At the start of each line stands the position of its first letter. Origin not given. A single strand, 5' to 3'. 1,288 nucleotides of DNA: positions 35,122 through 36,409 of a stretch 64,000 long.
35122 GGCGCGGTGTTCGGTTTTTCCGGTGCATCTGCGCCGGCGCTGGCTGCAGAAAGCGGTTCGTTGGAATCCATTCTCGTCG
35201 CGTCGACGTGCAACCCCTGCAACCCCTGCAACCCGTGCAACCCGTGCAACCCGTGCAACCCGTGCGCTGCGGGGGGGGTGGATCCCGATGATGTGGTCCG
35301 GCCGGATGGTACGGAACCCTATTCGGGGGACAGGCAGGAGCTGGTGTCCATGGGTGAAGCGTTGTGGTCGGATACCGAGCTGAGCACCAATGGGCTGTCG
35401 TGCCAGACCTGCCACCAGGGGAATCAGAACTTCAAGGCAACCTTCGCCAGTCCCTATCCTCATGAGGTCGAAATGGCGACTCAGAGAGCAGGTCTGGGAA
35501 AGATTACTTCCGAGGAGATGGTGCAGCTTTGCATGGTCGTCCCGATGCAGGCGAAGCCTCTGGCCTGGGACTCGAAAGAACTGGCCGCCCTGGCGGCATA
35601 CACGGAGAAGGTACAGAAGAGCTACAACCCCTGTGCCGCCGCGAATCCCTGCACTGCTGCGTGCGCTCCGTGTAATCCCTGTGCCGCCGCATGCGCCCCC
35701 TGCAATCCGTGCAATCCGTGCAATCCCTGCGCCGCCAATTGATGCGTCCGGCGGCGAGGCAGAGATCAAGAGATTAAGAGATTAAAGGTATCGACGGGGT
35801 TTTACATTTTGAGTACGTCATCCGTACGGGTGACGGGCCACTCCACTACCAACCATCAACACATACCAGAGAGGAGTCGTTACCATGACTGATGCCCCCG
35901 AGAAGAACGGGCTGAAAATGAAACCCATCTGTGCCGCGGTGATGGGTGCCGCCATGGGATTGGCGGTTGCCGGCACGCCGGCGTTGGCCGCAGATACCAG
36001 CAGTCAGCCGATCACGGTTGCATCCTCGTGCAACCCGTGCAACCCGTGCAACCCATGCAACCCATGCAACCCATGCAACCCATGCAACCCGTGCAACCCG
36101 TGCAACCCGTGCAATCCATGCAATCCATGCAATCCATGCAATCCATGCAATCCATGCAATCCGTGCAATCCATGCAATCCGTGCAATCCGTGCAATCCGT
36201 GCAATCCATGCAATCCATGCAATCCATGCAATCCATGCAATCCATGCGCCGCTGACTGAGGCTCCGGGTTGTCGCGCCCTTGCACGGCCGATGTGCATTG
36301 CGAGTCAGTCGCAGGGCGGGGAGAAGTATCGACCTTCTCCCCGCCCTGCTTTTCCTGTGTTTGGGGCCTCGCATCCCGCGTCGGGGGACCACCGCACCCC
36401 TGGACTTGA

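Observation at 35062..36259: Two adjacent secreted proteins built on uninterrupted Cys-Asn-Pro triplet repeats: a c-type cytochrome flanked by CNP/NPC tracts and a heme-less (CNP)24 paralog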

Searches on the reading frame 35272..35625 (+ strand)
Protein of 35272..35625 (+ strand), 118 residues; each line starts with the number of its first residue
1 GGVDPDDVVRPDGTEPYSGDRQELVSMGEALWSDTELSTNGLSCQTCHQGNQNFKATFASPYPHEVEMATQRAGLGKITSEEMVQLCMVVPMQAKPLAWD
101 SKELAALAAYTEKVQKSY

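Call 14: search_solved_structures(query=window:35272-35625:+, max_evalue=1, show_alignments=4)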
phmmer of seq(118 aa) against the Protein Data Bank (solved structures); distinct sequences matched with E-value up to 1: 19.
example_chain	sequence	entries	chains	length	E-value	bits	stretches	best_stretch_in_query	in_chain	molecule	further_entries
8wdu_C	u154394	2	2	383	0.0013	22.1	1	22-65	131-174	Photosynthetic reaction center cytochrome c subunit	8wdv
1eys_C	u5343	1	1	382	0.0047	20.2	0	23-58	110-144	PHOTOSYNTHETIC REACTION CENTER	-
3wmm_C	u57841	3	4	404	0.005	20.1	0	23-58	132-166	Photosynthetic reaction center C subunit | Photosynthetic reaction center cytochrome c subunit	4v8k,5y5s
8zk2_C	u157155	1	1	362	0.007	19.6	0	4-52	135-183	Photosynthetic reaction center cytochrome c subunit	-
3ocd_A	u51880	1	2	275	0.0072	19.6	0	21-49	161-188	SoxA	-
3oa8_A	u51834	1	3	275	0.0073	19.6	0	21-49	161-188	SoxA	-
8z82_C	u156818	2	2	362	0.009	19.3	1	29-76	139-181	Photosynthetic reaction center cytochrome c subunit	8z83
2c1d_A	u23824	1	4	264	0.014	18.7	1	17-59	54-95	SOXA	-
8k5o_C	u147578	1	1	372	0.025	17.9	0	18-58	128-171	Photosynthetic reaction center cytochrome c subunit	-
7c52_C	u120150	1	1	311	0.032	17.5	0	22-58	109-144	Photosynthetic reaction center cytochrome c subunit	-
7vrj_C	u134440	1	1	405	0.038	17.3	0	23-59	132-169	Photosynthetic reaction center cytochrome c subunit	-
5b5m_C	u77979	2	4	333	0.04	17.2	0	23-58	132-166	Photosynthetic reaction center cytochrome c subunit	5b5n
1h31_A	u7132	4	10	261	0.097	16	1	23-113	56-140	DIHEME CYTOCHROME C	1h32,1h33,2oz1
2c1u_A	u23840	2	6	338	0.19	15.1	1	23-49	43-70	DI-HAEM CYTOCHROME C PEROXIDASE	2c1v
4v2k_A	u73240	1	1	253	0.21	14.9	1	37-111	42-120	THIOSULFATE DEHYDROGENASE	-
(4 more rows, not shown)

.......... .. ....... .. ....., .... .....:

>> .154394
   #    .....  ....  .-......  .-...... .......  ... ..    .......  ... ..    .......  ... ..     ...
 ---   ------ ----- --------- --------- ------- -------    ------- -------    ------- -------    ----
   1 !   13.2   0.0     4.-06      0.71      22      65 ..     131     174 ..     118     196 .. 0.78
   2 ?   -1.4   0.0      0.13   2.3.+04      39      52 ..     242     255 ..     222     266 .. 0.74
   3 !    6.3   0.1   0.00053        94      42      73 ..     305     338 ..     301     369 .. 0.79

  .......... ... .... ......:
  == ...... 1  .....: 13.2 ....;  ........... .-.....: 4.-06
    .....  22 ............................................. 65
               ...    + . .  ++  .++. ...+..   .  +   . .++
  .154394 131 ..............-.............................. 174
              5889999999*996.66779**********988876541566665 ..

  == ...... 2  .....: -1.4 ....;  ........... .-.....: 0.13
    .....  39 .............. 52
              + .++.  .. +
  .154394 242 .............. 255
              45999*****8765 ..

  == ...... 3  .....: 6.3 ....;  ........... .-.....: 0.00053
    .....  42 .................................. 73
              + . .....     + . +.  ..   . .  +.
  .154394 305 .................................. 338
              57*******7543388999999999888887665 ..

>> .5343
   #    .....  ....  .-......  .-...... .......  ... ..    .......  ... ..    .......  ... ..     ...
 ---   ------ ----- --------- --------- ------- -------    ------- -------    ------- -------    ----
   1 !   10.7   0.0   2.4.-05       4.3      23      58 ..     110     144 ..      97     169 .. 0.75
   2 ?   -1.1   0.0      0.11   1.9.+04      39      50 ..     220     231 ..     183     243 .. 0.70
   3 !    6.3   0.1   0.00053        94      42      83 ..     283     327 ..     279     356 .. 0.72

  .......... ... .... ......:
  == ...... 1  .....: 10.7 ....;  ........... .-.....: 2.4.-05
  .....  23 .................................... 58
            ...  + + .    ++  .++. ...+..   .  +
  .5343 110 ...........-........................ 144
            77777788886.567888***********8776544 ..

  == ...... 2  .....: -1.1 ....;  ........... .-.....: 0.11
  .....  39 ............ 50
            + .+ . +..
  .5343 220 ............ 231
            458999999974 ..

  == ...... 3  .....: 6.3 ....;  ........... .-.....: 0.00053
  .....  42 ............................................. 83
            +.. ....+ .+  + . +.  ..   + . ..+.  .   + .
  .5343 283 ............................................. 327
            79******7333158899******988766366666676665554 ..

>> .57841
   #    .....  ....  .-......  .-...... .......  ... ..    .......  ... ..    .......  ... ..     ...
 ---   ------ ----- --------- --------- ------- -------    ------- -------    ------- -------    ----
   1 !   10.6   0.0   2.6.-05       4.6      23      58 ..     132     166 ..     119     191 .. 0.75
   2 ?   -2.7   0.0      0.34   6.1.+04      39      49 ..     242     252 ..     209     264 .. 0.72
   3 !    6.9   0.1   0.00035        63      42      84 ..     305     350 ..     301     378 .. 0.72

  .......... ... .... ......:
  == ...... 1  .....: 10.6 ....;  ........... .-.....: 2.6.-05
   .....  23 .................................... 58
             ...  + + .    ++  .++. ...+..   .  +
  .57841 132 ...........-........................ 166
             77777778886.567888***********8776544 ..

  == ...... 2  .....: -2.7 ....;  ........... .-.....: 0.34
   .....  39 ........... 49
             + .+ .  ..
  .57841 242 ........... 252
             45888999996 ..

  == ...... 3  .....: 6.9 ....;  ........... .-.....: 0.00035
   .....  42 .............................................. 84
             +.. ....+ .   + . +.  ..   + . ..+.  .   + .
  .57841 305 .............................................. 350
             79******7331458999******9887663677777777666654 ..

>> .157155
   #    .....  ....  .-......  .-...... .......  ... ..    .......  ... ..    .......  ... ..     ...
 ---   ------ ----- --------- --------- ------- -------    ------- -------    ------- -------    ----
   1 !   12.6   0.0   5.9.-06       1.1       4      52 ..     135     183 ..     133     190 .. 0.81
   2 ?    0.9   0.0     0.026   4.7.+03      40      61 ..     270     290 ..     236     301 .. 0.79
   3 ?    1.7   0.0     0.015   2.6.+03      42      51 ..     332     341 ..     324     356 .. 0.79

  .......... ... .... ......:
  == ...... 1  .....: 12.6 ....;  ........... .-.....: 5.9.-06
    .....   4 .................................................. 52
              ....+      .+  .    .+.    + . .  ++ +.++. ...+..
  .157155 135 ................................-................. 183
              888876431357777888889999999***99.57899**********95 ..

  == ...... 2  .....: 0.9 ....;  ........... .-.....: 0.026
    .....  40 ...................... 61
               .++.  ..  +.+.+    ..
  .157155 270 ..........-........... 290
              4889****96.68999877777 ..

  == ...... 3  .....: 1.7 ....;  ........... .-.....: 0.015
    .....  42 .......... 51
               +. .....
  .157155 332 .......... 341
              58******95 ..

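Call 25: search_solved_structures(query=A2, max_evalue=10, show_alignments=5)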
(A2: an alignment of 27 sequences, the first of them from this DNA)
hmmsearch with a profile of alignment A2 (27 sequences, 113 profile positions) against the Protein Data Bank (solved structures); distinct sequences matched with E-value up to 10: 68 (the best 60 are shown).
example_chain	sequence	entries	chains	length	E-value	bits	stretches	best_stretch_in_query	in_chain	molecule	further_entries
1h31_A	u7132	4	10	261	0.0002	24.5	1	19-110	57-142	DIHEME CYTOCHROME C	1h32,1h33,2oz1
6fu3_A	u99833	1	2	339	0.00044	23.4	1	16-45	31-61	Protein CcpR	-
6qkn_A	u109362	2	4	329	0.00048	23.3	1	16-45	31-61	Cytochrome-c peroxidase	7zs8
1eys_C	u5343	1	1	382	0.00052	23.2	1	13-51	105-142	PHOTOSYNTHETIC REACTION CENTER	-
6e1c_A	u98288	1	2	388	0.00059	23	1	17-50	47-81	Di-heme enzyme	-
1iqc_A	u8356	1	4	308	0.0015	21.7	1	11-45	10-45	di-heme peroxidase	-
3wmm_C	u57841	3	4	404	0.002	21.2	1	12-51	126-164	Photosynthetic reaction center C subunit | Photosynthetic reaction center cytochrome c subunit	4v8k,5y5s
7c52_C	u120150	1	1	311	0.0029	20.8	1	12-52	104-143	Photosynthetic reaction center cytochrome c subunit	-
5b5m_C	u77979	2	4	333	0.0032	20.6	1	13-52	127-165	Photosynthetic reaction center cytochrome c subunit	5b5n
4o1q_A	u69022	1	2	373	0.0043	20.2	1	15-50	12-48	Methylamine utilization protein MauG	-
3rlm_A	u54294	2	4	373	0.0046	20.1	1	16-50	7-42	Methylamine utilization protein MauG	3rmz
3sle_A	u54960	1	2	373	0.0055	19.9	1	16-50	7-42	Methylamine utilization protein MauG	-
4l1q_A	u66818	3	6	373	0.0062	19.7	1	16-50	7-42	Methylamine utilization protein MauG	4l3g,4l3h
3orv_A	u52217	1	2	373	0.0063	19.7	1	16-50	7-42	Methylamine utilization protein mauG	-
3l4m_A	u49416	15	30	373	0.0063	19.7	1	16-50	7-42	Methylamine utilization protein mauG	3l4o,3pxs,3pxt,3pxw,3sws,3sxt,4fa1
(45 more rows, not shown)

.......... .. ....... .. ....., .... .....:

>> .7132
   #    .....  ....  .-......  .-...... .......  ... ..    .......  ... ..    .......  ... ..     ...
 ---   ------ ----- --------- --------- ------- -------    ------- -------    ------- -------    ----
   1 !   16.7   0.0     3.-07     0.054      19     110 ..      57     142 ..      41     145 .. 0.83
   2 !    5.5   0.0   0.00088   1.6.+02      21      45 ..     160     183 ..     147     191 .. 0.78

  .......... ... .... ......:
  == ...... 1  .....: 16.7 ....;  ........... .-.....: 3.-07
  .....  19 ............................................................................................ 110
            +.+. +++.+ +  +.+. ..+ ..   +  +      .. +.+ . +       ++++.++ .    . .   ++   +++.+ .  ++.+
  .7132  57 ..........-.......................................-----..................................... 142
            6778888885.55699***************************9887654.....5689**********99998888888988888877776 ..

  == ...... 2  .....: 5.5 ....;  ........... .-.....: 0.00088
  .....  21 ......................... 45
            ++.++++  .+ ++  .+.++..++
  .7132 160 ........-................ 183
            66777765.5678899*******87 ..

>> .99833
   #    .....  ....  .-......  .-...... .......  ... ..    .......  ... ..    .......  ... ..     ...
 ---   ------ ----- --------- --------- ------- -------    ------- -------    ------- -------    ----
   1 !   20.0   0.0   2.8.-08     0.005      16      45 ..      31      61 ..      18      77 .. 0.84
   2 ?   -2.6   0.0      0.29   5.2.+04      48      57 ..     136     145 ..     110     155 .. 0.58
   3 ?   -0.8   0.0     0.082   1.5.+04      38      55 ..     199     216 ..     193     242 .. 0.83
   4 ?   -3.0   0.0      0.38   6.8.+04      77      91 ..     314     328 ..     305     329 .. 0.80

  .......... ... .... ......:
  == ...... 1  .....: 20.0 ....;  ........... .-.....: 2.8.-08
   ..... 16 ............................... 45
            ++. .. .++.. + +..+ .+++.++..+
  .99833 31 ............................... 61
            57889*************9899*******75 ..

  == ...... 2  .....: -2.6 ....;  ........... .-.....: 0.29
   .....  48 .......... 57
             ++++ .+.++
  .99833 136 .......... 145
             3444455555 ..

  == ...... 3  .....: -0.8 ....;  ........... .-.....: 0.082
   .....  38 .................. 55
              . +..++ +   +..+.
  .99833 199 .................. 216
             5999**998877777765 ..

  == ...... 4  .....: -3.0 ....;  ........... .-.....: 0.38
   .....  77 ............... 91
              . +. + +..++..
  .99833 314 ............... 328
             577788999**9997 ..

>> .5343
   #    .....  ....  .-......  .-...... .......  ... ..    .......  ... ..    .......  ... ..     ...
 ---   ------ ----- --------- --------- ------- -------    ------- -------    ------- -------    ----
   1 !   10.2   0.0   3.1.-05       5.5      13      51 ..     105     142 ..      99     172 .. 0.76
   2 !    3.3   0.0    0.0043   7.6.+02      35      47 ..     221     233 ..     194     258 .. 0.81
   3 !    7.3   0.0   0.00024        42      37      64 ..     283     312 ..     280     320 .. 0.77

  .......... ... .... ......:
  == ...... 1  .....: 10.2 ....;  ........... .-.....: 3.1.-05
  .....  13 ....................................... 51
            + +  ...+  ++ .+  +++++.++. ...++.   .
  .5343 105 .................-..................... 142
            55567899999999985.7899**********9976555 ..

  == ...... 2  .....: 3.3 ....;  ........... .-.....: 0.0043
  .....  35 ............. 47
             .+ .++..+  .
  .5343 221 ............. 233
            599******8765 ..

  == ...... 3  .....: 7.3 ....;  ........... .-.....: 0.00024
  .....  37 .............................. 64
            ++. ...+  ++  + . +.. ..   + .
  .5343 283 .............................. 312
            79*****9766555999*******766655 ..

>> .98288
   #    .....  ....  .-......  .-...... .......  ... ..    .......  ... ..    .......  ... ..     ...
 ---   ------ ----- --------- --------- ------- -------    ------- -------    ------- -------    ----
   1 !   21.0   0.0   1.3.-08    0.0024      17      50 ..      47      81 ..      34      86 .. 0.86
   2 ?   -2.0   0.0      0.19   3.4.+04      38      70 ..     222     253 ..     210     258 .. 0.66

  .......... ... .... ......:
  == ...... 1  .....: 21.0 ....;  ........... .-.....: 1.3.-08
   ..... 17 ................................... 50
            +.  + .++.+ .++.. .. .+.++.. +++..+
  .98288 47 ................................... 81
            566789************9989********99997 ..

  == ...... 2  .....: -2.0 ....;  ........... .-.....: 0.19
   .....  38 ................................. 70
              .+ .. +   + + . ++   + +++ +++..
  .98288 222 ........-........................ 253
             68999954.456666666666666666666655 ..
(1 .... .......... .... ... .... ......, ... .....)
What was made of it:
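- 35062..35742 (+): NPC-armed monoheme c-type cytochrome (226 aa). Signal peptide: residues 1-35. N-arm (CNP)6C: nt 35209-35265. SoxA/TsdA-like heme domain: nt 35272-35625. CQTCH: nt 35401-35415. Invariant Cys157: nt 35530-35532. NPC-rich tail: nt 35623-35739. The family Cys aligns with SoxA 'QMINAC': call 25.
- On SoxA/TsdA family of Cys-ligated c-type cytochromes: The best profile hit is SoxA 1h31_A, E=2e-4 (call 25).
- The best profile hit in the PDB is R. sulfidophilum SoxA, with the family Cys aligned to 'QMINAC' (call 25).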

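Call 28: find_related_loci(query=A2, collection=genome_contigs, flank=10000)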
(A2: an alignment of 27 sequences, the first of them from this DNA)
Query A2 (118 aa) in genome_contigs; peptide patterns used: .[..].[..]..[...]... (x = any residue, [..] = any of these).
271 stretches matched a pattern; 269 encode a relative of the query (tblastn E <= 1e-3); the best 80 are kept; 80 distinct loci.
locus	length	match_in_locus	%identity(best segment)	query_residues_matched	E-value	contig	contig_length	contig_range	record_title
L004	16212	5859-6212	70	1-118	3e-56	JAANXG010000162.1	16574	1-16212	MAG: Gammaproteobacteria bacterium isolate SuakinDeep_MAG79_4 MAG794_162, whole genome shotgun sequence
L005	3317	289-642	66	1-118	5e-52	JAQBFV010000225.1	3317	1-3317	MAG: Betaproteobacteria bacterium isolate MAG_442_bin-18 442_bin-18_ctg-225, whole genome shotgun sequence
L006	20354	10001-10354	64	1-118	2e-51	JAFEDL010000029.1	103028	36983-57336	MAG: Proteobacteria bacterium isolate SZAS-79 PROT-TMP-5__29__length-103028, whole genome shotgun sequence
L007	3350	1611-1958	63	3-118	2e-50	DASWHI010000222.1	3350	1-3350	MAG TPA_asm: Burkholderiales bacterium isolate SMAG_U2838 k141_2751468, whole genome shotgun sequence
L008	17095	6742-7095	62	1-118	7e-50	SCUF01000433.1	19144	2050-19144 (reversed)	MAG: Betaproteobacteria bacterium isolate FW602_bin.24 FW602_bin.24-115207, whole genome shotgun sequence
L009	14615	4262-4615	63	1-118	2e-49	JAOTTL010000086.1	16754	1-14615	MAG: Betaproteobacteria bacterium isolate 13_July_SF_Bin19 13_July_SF_Bin19_scaffold_1209_c1, whole genome shotgun seque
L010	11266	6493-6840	65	3-118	1e-49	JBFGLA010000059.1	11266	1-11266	MAG: Burkholderiales bacterium isolate Mix_sand03.2021.01.D.70 k141_778500_length_11266_cov_13.1303, whole genome shotgu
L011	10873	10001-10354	60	1-118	2e-49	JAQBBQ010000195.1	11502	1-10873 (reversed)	MAG: Betaproteobacteria bacterium isolate MAG_348_bin-10 348_bin-10_ctg-195, whole genome shotgun sequence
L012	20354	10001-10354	64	1-118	6e-49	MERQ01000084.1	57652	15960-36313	MAG: Betaproteobacteria bacterium RIFCSPLOWO2_12_FULL_68_20 rifcsplowo2_12_scaffold_582, whole genome shotgun sequence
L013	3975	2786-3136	62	2-118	1e-48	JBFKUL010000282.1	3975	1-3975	MAG: Burkholderiales bacterium isolate Mix_sand23.2022.09.G.8 k141_1601214_length_3975_cov_18.2363, whole genome shotgun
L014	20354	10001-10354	61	1-118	2e-44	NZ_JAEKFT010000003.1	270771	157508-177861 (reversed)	Denitromonas iodatirespirans strain IR-12 KPDAEFOI_3, whole genome shotgun sequence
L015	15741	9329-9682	63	1-118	1e-48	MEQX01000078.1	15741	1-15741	MAG: Betaproteobacteria bacterium RIFCSPLOWO2_02_FULL_63_19 rifcsplowo2_02_scaffold_5170, whole genome shotgun sequence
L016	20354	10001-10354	61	1-118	3e-48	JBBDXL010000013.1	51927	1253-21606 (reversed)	MAG: Burkholderiales bacterium isolate LejiaD_69_318 Lejia_D_1137_length_51927_cov_176, whole genome shotgun sequence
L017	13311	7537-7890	63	1-118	2e-48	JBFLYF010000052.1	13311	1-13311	MAG: Pseudomonadota bacterium isolate MAG077 MAG077_52, whole genome shotgun sequence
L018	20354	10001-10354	64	1-118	5e-48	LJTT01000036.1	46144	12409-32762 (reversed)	MAG: Betaproteobacteria bacterium SG8_41 WOR_8-12_1347, whole genome shotgun sequence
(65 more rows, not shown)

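Call 83: search_protein_representatives(protein=window:35272-35625:+)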
Query: 118 residues. Proteins with E-value up to 0.001 (for the whole library): 276; up to 1e-10: 170; up to 1e-30: 27. The best 150 are listed.
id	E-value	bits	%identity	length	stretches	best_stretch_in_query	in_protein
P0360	1.8e-45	169.8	84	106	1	27-118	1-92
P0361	4.9e-40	152.3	62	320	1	3-118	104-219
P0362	4.6e-37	142.8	57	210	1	8-117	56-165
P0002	3.4e-36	140.0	57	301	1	3-118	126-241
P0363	1.1e-35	138.3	59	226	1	3-118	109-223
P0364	2.2e-35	137.3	55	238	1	3-117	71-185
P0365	7.8e-35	135.6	62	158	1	3-107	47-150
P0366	1.6e-33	131.3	54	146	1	9-118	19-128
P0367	2.2e-33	130.9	55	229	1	3-117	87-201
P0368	2.5e-33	130.7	57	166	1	10-117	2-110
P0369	3.1e-33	130.4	51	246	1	3-118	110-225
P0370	3.8e-33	130.1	57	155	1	1-115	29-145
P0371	4.6e-33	129.9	51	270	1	4-118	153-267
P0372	5.7e-33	129.6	58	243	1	3-116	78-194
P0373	6.2e-33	129.4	58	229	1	8-118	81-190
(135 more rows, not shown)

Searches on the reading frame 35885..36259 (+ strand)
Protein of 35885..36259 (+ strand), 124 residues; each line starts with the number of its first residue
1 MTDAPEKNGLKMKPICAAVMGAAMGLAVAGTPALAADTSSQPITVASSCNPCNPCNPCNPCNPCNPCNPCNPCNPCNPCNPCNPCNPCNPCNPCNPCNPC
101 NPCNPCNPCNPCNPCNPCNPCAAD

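Call 5: search_protein_families(library=pfam, proteins=[window:35885-36259:+], max_evalue=0.01)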
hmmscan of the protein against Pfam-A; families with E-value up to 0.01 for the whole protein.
window:35885-36259:+ (124 aa): 1 family
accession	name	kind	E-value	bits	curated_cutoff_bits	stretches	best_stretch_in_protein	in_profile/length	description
PF06316.17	Ail_Lom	-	0.009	16.2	23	0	12-40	1-29/199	Enterobacterial Ail/Lom protein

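Call 6: search_protein_families(library=ncbifam, proteins=[window:35885-36259:+], max_evalue=0.01)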
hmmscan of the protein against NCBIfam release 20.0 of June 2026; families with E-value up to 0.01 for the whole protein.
window:35885-36259:+ (124 aa): 0 families

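Call 16: find_homologous_proteins(query=window:35885-36259:+)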
Query window:35885-36259:+ (124 aa): 506 proteins with E <= 0.001 among 1685 candidates; the best 120 are listed.
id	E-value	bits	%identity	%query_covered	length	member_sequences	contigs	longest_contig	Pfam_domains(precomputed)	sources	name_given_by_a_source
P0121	9.0e-29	118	64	69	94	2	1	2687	-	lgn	-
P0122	3.7e-27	113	64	76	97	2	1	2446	-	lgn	-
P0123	1.3e-19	88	46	88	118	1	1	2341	-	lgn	-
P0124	1.7e-18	85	72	23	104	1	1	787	-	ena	-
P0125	5.0e-18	83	64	55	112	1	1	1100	-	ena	-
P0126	1.3e-17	82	58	69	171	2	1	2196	-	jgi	jgi:hypothetical protein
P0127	1.7e-17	81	49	82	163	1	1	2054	-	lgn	-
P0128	2.3e-17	81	45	60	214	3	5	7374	PF21342.3,PF03150.20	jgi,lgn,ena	-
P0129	2.9e-17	81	48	77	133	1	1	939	-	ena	-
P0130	3.3e-17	81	49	88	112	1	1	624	-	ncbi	-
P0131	4.3e-17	80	54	73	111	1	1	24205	-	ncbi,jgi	-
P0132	5.2e-17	80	51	46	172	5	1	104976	PF21342.3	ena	-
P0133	8.0e-17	79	54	77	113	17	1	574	-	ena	-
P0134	8.4e-17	79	46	100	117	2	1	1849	-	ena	-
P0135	9.1e-17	79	45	96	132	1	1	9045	-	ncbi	-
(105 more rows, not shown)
